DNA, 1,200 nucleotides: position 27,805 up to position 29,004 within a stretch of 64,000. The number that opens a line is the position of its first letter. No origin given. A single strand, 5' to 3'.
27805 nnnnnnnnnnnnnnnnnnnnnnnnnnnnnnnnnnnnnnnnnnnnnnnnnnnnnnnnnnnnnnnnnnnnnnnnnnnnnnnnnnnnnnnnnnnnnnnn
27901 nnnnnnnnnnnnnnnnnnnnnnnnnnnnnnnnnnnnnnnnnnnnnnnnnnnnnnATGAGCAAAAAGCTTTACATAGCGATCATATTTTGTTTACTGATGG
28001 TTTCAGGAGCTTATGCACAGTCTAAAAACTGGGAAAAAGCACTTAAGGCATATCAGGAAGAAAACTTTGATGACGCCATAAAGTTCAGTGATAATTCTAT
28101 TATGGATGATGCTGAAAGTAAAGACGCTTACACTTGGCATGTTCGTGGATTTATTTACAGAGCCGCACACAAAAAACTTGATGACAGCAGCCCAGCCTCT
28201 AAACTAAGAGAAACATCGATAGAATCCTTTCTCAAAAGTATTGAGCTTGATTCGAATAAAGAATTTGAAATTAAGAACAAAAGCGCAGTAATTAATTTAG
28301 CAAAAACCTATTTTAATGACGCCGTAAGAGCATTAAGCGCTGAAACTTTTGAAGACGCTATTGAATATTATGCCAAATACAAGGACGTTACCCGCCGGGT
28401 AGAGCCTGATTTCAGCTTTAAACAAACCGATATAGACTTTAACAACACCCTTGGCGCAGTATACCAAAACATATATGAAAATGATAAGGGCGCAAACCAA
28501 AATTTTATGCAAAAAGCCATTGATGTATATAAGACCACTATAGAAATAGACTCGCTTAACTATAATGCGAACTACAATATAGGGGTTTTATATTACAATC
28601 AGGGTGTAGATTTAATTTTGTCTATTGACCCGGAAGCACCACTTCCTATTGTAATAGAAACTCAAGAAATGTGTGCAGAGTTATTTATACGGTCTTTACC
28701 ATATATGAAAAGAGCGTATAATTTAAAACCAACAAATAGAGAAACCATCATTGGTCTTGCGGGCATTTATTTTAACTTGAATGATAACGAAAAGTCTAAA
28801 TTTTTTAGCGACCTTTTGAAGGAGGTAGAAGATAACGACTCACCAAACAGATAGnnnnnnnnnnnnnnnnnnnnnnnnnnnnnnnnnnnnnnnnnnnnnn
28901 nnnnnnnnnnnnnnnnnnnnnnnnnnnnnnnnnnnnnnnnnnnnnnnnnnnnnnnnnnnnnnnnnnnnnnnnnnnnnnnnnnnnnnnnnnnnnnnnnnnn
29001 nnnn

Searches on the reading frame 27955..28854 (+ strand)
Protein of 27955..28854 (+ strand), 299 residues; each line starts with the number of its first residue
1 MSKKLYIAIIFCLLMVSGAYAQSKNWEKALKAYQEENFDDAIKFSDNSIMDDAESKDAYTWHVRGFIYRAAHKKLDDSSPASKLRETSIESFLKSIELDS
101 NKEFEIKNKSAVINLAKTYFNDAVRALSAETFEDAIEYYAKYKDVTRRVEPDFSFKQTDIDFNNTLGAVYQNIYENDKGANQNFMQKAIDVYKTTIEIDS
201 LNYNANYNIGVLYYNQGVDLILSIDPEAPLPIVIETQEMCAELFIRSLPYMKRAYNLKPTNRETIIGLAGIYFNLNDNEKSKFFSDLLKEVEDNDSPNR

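Call 3: search_protein_families(library=pfam, proteins=[window:27955-28854:+], max_evalue=0.01)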
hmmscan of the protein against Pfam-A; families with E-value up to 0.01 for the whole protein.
window:27955-28854:+ (299 aa): 7 families
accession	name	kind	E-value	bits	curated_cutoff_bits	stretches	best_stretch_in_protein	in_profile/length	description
PF13414.12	TPR_11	-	3.6e-08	33.4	26.8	1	187-217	12-42/42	TPR repeat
PF14559.12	TPR_19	-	3.8e-07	30.8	25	0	248-295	11-58/68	Tetratricopeptide repeat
PF20308.4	TPR-S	-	0.00027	21.9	27.6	0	140-205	35-95/102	Tetratricopeptide Repeats-Sensor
PF13431.12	TPR_17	-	0.00099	19.6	24.4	0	192-217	2-27/34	Tetratricopeptide repeat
PF07719.23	TPR_2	-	0.0033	17.9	27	0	19-35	10-26/34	Tetratricopeptide repeat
PF23914.1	TPR_CcmH_CycH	-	0.0057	16.9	42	0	251-297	73-119/158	Cytochrome c-type biogenesis protein H TPR domain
PF13424.12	TPR_12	-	0.0063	17.1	30.1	0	14-35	49-70/77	Tetratricopeptide repeat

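Call 4: search_protein_families(library=ncbifam, proteins=[window:27955-28854:+], max_evalue=0.01)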
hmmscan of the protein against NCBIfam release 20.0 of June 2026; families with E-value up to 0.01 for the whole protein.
window:27955-28854:+ (299 aa): 0 families

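Call 22: search_protein_families(library=pfam, proteins=[window:27955-28854:+], max_evalue=10)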
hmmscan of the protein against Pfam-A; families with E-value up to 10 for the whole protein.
window:27955-28854:+ (299 aa): 19 families
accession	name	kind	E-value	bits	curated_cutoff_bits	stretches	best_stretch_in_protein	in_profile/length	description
PF13414.12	TPR_11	-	3.6e-08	33.4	26.8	1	187-217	12-42/42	TPR repeat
PF14559.12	TPR_19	-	3.8e-07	30.8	25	1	248-295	11-58/68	Tetratricopeptide repeat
PF20308.4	TPR-S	-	0.00027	21.9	27.6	1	140-205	35-95/102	Tetratricopeptide Repeats-Sensor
PF13431.12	TPR_17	-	0.00099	19.6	24.4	1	192-217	2-27/34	Tetratricopeptide repeat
PF07719.23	TPR_2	-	0.0033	17.9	27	1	19-35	10-26/34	Tetratricopeptide repeat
PF23914.1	TPR_CcmH_CycH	-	0.0057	16.9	42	1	251-297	73-119/158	Cytochrome c-type biogenesis protein H TPR domain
PF13424.12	TPR_12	-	0.0063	17.1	30.1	0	14-35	49-70/77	Tetratricopeptide repeat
PF13432.12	TPR_16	-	0.012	16.5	32.7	0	185-217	13-45/65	Tetratricopeptide repeat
PF18240.7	PSII_Pbs31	-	0.029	15.1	25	1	13-53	41-82/93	Photosystem II Psb31 protein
PF04010.18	DUF357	-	0.05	14.1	29.4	1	91-138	8-56/73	Protein of unknown function (DUF357)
PF00515.34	TPR_1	-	0.064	13.5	27.8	1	19-35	10-26/34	Tetratricopeptide repeat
PF13181.12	TPR_8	-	0.093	13.4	25.7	0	268-284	7-23/34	Tetratricopeptide repeat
PF04781.17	DUF627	-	0.095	13.1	27.6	1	28-123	1-74/108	Protein of unknown function (DUF627)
PF01228.26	Gly_radical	-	0.13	13.3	22.2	1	123-149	72-98/106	Glycine radical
PF08631.16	SPO22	-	0.18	11.6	27.5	0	26-44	250-268/274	Meiosis protein SPO22/ZIP4 like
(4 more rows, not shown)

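Call 82: search_solved_structures(query=A6, max_evalue=1)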
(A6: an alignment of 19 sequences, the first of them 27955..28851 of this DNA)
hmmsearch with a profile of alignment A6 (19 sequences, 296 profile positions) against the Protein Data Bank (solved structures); distinct sequences matched with E-value up to 1: 96 (the best 60 are shown).
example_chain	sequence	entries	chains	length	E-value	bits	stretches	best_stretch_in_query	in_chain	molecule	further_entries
9qhb_A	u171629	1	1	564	1.5e-79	270.4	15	185-217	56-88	Engineered tetratricopeptide repeat protein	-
8bu0_A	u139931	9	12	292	9.3e-42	146.3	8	185-217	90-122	Consensus tetratricopeptide repeat protein | Crystal structure of an 8-repeat consensus TPR superhelix with Zinc. | Monomer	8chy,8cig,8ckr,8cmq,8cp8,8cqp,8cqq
9qhc_A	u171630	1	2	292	3.9e-40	141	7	185-217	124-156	Engineered tetratricopeptide repeat protein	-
7obi_A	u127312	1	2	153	2.8e-18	69.2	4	181-217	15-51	CTPR-rv4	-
8ch0_A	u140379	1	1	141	5.1e-18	68.4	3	185-217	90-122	Consensus tetratricopeptide repeat protein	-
2fo7_A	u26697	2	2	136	5.2e-18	68.3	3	185-217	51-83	SYNTHETIC CONSENSUS TPR PROTEIN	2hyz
1na0_A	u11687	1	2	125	1.1e-16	64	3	185-217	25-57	designed protein CTPR3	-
6vfi_B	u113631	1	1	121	8.8e-15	57.7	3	185-217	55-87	O43_dn18B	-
3kd7_A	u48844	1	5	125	1.3e-14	57.2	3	182-217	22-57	CTPR390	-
6v8e_A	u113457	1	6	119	1.5e-14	57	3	185-217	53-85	Designed protein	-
6vfh_A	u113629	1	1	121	1.5e-13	53.7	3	185-217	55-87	T33_dn10A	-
9gzg_A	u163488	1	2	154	2.2e-13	53.2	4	181-210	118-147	Engineered CTPR protein with glutamic acids for conductivity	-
5hrz_A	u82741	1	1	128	1.5e-12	50.4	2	182-217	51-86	TPR domain protein 1na0C3_3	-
1w3b_A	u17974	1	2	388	1.5e-12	50.4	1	181-217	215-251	UDP-N-ACETYLGLUCOSAMINE--PEPTIDE N-ACETYLGLUCOSAMINYLTRANSFERASE 110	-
6vfj_B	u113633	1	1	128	2.3e-12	49.8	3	185-217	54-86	I53_dn5B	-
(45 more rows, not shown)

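Call 83: search_protein_families(library=pfam, alignment_id=A6, max_evalue=0.01)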
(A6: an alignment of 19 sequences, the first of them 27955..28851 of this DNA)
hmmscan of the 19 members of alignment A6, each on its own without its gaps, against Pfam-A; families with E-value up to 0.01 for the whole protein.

A. member 1, window:27955-28851:+ (299 aa): 7 families
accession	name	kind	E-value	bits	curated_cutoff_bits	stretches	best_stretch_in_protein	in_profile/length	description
PF13414.12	TPR_11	-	3.6e-08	33.4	26.8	1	187-217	12-42/42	TPR repeat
PF14559.12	TPR_19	-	3.8e-07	30.8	25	0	248-295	11-58/68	Tetratricopeptide repeat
PF20308.4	TPR-S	-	0.00027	21.9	27.6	0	140-205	35-95/102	Tetratricopeptide Repeats-Sensor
PF13431.12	TPR_17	-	0.00099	19.6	24.4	0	192-217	2-27/34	Tetratricopeptide repeat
PF07719.23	TPR_2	-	0.0033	17.9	27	0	19-35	10-26/34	Tetratricopeptide repeat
PF23914.1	TPR_CcmH_CycH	-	0.0057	16.9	42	0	251-297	73-119/158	Cytochrome c-type biogenesis protein H TPR domain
PF13424.12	TPR_12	-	0.0063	17.1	30.1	0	14-35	49-70/77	Tetratricopeptide repeat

B. families by the number of members that match (of 19 scanned): 17 families
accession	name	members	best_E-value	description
PF14559.12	TPR_19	15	8.1e-12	Tetratricopeptide repeat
PF13414.12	TPR_11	13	3.6e-08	TPR repeat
PF13431.12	TPR_17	13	9.3e-07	Tetratricopeptide repeat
PF20308.4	TPR-S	9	3.7e-09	Tetratricopeptide Repeats-Sensor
PF07719.23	TPR_2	7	7.3e-06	Tetratricopeptide repeat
PF13181.12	TPR_8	3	2.9e-08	Tetratricopeptide repeat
PF13432.12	TPR_16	3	5.9e-06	Tetratricopeptide repeat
PF00515.34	TPR_1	3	0.00057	Tetratricopeptide repeat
PF13424.12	TPR_12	3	0.00092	Tetratricopeptide repeat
PF13428.12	TPR_14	2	3e-10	Tetratricopeptide repeat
PF23914.1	TPR_CcmH_CycH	2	0.0015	Cytochrome c-type biogenesis protein H TPR domain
PF06552.18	TOM20_plant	1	3.8e-05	Plant specific mitochondrial import receptor subunit TOM20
PF13374.12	TPR_10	1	0.00015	Tetratricopeptide repeat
PF12386.14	Peptidase_C71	1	0.004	Pseudomurein endo-isopeptidase Pei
PF13371.12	TPR_9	1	0.0075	Tetratricopeptide repeat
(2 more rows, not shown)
